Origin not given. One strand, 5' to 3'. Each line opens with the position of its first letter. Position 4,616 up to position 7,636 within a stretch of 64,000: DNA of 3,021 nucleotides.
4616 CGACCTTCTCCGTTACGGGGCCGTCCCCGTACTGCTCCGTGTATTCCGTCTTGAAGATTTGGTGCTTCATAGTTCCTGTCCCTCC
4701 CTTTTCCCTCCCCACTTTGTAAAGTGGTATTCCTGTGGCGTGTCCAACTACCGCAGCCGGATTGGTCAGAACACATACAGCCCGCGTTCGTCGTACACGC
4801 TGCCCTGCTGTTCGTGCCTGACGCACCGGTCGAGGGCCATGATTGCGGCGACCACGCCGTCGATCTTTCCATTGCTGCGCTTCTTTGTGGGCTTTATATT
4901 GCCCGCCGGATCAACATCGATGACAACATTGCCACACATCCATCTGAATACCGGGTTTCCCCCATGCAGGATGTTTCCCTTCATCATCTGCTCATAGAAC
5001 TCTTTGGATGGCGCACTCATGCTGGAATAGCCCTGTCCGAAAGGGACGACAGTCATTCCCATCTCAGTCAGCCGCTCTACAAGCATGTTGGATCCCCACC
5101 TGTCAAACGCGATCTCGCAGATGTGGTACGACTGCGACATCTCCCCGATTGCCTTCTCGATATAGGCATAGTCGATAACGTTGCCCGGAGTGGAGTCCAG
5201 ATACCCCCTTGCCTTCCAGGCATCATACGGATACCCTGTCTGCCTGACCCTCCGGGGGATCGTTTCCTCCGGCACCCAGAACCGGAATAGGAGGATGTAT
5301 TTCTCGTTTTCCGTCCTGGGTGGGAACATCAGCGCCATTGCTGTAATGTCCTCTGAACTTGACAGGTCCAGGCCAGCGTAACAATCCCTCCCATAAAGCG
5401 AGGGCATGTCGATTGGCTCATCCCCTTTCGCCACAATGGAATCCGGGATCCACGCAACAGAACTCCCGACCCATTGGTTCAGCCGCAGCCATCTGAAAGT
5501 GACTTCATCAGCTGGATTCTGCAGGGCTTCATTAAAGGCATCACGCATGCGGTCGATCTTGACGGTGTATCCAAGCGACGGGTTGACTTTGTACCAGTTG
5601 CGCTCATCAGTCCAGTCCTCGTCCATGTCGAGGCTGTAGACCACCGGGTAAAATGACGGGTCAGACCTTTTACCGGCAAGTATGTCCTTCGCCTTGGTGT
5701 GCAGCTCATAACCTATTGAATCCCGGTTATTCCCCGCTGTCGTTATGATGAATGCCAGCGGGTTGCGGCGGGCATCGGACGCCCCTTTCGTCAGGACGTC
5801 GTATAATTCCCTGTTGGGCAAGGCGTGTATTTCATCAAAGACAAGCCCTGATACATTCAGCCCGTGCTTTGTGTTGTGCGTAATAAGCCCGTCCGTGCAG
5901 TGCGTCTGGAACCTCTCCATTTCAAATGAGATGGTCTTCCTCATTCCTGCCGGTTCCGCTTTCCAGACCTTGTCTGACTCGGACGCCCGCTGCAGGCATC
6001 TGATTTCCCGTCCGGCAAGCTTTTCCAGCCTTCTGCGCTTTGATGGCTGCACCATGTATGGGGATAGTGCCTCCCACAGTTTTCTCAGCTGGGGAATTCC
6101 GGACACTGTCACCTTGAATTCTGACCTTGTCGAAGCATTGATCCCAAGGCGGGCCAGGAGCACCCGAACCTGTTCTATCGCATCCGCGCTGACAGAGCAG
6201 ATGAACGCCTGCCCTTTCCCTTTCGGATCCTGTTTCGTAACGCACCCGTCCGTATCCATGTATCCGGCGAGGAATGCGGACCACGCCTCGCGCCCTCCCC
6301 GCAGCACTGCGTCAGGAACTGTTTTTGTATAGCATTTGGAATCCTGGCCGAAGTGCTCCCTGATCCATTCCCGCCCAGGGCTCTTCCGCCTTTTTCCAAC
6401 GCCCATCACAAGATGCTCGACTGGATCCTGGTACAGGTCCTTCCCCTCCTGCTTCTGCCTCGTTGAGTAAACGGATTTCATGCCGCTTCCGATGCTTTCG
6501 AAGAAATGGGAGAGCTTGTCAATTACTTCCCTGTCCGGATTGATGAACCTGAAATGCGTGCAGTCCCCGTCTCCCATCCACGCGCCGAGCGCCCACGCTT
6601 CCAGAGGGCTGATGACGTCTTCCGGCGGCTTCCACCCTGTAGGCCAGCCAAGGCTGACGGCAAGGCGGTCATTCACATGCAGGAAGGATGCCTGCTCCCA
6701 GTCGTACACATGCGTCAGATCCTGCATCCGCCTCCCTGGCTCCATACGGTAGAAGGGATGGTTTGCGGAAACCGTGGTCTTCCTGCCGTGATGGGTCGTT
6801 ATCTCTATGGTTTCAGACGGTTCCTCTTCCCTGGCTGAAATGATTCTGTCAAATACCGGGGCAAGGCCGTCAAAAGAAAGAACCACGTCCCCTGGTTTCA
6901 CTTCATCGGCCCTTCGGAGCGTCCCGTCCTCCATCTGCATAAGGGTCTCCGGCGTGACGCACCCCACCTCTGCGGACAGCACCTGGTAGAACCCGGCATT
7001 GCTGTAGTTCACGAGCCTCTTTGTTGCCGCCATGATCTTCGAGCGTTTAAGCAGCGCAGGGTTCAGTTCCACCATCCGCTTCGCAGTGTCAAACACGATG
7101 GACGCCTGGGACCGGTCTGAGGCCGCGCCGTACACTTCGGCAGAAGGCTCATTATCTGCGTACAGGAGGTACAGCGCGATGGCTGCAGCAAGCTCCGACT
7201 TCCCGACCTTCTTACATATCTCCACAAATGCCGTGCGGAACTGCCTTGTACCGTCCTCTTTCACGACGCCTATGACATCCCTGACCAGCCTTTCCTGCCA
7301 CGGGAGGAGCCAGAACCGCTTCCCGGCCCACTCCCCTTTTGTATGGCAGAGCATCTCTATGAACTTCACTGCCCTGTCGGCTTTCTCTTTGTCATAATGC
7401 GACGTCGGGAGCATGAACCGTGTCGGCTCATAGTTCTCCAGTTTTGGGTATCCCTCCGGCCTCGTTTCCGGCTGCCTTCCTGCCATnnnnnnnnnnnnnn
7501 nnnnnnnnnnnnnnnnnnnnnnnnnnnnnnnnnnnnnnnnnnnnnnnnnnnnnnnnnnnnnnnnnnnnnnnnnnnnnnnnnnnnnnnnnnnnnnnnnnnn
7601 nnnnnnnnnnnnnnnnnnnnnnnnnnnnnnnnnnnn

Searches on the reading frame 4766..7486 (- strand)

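Call 23: search_protein_families(library=phrogs, proteins=[window:4766-7486:-], max_evalue=0.00001)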
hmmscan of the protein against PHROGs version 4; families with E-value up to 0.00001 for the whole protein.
window:4766-7486:- (906 aa): 7 families
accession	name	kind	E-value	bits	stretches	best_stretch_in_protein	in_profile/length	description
phrog_9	-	head and packaging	3e-169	566.5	2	538-899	314-674/812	terminase large subunit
phrog_2699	-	head and packaging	1e-96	324.5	1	597-898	3-304/315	terminase large subunit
phrog_4914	-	head and packaging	6.3e-28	98.8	1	30-175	50-203/213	terminase large subunit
phrog_7331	-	head and packaging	4.2e-27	95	1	802-897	6-101/113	terminase large subunit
phrog_10517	-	head and packaging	1.2e-14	55.4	1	31-134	78-180/207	terminase large subunit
phrog_37124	-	unknown function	7.4e-13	49.6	1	706-823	1-129/143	-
phrog_2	-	head and packaging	1e-12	48.6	1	542-891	362-595/807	terminase large subunit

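Call 62: search_protein_families(library=pfam, proteins=[window:4766-7486:-], max_evalue=0.01)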
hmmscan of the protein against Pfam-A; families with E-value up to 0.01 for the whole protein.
window:4766-7486:- (906 aa): 4 families
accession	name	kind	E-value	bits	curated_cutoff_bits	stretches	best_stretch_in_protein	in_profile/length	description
PF20441.4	TerL_nuclease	-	3.1e-49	168.1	24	1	608-892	3-286/286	Terminase large subunit, endonuclease domain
PF03354.21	TerL_ATPase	-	1.6e-20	74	23.7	2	62-167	1-108/178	Terminase large subunit, ATPase domain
PF14528.11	LAGLIDADG_3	-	4.1e-11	43.4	22.5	1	404-456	5-55/82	LAGLIDADG-like domain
PF01079.26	Hint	-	1.1e-05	25.5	29.7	1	173-252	10-93/213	Hint module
